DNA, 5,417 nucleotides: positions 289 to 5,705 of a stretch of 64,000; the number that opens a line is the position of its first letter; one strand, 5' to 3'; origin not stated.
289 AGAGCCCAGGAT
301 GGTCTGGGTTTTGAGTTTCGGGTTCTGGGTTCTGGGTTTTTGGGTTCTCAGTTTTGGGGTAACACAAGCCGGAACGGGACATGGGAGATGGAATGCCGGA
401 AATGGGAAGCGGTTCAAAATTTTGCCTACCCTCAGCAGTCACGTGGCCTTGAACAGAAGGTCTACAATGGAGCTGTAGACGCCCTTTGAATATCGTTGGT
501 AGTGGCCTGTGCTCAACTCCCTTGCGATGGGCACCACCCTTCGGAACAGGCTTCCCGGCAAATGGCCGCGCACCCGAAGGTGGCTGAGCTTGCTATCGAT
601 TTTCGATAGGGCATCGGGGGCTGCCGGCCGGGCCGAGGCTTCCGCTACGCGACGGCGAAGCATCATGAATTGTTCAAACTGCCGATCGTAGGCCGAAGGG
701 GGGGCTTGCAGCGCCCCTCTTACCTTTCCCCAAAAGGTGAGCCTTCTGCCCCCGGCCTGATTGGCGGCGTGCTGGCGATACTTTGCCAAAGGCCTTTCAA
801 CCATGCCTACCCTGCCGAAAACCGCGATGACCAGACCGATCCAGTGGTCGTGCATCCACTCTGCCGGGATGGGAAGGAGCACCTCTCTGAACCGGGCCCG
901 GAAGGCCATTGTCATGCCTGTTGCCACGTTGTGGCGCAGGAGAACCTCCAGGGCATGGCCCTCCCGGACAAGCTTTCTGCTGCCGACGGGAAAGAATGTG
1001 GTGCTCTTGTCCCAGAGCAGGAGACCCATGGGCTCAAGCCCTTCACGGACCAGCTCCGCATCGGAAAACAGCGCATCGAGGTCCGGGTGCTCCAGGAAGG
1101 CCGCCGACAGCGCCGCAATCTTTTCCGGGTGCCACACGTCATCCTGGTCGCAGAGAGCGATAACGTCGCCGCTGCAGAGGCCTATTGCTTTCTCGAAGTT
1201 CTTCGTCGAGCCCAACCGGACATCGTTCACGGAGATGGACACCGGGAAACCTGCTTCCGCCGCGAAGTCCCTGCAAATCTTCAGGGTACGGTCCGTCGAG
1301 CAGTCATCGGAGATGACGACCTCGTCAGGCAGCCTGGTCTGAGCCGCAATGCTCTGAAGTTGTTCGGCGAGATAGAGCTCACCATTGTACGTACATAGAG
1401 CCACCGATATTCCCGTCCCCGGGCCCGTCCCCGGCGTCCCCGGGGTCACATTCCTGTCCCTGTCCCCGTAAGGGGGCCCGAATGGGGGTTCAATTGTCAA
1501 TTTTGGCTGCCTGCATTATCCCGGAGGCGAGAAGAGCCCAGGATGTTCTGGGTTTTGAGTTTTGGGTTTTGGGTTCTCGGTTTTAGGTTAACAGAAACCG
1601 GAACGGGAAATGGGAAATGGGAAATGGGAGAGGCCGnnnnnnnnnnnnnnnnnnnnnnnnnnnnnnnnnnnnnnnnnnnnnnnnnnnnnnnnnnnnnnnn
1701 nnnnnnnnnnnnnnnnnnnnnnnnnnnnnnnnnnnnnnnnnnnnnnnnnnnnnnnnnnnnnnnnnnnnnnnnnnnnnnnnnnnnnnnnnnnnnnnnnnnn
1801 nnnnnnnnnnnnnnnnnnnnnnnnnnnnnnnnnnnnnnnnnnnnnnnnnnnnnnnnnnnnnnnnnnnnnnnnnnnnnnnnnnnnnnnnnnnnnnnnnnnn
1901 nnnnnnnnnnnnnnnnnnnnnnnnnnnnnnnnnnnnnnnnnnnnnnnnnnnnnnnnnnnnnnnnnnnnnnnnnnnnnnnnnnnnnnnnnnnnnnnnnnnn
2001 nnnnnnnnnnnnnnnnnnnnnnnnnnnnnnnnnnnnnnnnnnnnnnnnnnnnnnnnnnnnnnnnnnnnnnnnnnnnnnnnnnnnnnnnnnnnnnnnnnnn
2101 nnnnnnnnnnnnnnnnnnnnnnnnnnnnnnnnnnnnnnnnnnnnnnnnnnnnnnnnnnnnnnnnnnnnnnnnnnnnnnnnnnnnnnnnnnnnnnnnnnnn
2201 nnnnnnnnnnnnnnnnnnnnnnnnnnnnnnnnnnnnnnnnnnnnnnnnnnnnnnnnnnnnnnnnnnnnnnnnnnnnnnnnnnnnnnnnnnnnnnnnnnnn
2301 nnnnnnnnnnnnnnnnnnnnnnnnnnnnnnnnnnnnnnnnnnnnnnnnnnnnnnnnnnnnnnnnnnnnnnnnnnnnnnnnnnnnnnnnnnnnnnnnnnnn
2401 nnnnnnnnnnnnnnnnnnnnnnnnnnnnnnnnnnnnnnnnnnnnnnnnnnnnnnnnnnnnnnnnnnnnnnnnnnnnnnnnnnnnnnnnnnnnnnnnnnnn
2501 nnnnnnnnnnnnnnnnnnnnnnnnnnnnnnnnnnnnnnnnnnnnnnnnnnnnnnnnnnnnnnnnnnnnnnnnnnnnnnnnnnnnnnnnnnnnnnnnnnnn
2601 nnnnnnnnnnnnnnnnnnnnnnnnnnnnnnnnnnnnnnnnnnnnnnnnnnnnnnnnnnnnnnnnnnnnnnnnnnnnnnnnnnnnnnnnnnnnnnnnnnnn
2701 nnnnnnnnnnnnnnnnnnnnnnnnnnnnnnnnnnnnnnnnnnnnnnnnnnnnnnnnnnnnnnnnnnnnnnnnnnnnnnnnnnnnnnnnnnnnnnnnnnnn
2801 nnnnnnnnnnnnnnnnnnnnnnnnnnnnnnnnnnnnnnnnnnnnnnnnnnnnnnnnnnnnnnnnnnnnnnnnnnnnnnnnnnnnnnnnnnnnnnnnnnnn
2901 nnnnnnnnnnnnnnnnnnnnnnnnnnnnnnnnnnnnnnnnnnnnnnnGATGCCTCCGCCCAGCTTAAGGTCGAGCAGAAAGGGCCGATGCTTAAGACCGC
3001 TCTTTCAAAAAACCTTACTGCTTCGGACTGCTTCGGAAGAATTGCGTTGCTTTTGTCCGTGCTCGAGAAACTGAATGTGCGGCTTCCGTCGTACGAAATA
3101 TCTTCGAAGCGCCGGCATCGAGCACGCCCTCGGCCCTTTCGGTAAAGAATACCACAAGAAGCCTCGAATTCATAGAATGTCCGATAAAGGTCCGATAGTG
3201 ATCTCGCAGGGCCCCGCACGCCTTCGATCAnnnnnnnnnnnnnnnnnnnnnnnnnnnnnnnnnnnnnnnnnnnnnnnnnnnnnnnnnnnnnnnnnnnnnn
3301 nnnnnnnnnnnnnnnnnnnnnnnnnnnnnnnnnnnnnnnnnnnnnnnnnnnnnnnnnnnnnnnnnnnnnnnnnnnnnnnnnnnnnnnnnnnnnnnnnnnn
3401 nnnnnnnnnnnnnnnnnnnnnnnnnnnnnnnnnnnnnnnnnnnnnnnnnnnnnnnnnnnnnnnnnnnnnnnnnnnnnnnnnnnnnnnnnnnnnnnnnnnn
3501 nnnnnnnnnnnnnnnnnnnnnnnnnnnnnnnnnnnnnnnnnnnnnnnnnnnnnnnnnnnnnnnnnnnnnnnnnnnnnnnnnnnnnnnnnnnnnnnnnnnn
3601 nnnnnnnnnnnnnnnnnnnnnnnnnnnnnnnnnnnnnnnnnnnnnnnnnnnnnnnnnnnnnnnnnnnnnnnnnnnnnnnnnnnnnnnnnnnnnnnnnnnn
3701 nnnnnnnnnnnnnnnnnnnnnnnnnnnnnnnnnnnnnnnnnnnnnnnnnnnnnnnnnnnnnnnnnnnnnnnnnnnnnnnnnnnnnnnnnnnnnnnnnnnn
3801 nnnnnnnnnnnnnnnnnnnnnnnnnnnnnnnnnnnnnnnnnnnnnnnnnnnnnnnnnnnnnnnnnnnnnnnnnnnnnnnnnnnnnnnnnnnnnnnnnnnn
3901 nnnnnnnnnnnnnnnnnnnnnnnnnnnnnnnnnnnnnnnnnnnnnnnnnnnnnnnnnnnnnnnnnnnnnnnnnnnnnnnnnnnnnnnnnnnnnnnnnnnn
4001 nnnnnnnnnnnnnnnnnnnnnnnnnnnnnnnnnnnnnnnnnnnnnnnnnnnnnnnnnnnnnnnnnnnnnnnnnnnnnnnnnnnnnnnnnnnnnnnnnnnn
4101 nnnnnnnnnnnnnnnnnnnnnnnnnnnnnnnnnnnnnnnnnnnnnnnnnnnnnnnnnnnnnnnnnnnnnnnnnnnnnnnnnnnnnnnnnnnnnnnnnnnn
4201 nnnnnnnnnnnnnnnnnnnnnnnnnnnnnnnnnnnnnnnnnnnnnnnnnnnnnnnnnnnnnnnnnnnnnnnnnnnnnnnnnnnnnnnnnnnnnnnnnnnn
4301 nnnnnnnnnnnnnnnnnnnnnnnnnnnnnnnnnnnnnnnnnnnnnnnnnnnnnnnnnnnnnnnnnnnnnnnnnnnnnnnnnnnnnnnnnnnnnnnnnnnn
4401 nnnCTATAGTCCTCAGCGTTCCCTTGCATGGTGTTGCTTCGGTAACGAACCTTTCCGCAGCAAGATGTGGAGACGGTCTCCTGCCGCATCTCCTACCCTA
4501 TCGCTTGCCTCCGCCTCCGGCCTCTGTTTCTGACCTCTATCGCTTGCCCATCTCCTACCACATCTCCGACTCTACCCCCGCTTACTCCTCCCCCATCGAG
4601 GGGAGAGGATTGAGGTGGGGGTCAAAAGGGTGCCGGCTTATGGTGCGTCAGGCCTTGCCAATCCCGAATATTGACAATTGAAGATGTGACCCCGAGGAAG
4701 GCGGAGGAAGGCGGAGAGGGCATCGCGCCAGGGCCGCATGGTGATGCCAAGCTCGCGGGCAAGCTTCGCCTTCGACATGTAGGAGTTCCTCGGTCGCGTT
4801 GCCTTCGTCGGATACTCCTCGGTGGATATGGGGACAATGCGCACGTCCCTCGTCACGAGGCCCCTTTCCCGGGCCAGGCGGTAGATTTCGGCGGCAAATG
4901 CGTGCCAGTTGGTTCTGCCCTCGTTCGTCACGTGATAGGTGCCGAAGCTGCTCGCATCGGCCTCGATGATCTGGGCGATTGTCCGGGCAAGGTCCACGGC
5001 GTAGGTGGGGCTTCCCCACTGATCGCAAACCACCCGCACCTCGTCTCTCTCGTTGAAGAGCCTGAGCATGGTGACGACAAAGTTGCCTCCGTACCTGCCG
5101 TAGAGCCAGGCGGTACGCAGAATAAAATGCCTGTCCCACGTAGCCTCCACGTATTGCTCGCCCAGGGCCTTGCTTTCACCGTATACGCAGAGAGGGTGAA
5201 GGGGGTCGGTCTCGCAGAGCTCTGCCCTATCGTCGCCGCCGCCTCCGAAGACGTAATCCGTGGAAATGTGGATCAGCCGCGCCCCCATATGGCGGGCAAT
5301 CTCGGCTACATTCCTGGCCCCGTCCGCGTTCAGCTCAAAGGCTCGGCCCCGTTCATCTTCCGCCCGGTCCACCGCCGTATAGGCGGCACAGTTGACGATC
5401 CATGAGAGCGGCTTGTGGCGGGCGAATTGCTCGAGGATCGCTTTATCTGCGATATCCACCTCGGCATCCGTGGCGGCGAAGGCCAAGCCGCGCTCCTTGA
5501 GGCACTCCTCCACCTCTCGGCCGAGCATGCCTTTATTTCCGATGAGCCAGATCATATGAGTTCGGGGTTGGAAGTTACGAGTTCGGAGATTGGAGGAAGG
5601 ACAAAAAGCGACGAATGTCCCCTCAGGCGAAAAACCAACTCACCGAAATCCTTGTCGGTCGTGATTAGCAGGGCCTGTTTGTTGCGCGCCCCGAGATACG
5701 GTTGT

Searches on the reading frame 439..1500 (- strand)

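Call 75: search_protein_families(library=pfam, proteins=[window:439-1500:-], max_evalue=0.0001)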
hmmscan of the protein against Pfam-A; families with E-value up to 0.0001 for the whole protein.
window:439-1500:- (353 aa): 2 families
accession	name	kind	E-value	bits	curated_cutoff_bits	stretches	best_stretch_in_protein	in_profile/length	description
PF00535.33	Glycos_transf_2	-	3.3e-24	86.2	23.3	1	32-140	1-108/168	Glycosyl transferase family 2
PF13641.12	Glyco_tranf_2_3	-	6.8e-12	46.3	27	1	31-150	3-125/230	Glycosyltransferase like family 2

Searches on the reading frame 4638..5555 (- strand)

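Call 75: search_protein_families(library=pfam, proteins=[window:4638-5555:-], max_evalue=0.0001)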
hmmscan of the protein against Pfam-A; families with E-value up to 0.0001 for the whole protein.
window:4638-5555:- (305 aa): 6 families
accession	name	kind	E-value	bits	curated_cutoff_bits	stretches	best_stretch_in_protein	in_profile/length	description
PF04321.23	RmlD_sub_bind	-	4.5e-94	315.2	27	1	2-284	3-282/287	RmlD substrate binding domain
PF01370.27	Epimerase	-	2.7e-25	89.6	20.9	1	4-201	3-229/240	NAD dependent epimerase/dehydratase family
PF16363.11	GDP_Man_Dehyd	-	2e-12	47.7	27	1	32-142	58-170/332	GDP-mannose 4,6 dehydratase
PF02719.21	Polysacc_synt_2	-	4.7e-08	33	20.2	1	16-156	44-169/293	Polysaccharide biosynthesis protein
PF07993.18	NAD_binding_4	-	9.6e-06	25.4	20.1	1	51-142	90-194/258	Male sterility protein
PF01073.25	3Beta_HSD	-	1.2e-05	24.9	22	1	31-192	50-224/280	3-beta hydroxysteroid dehydrogenase/isomerase family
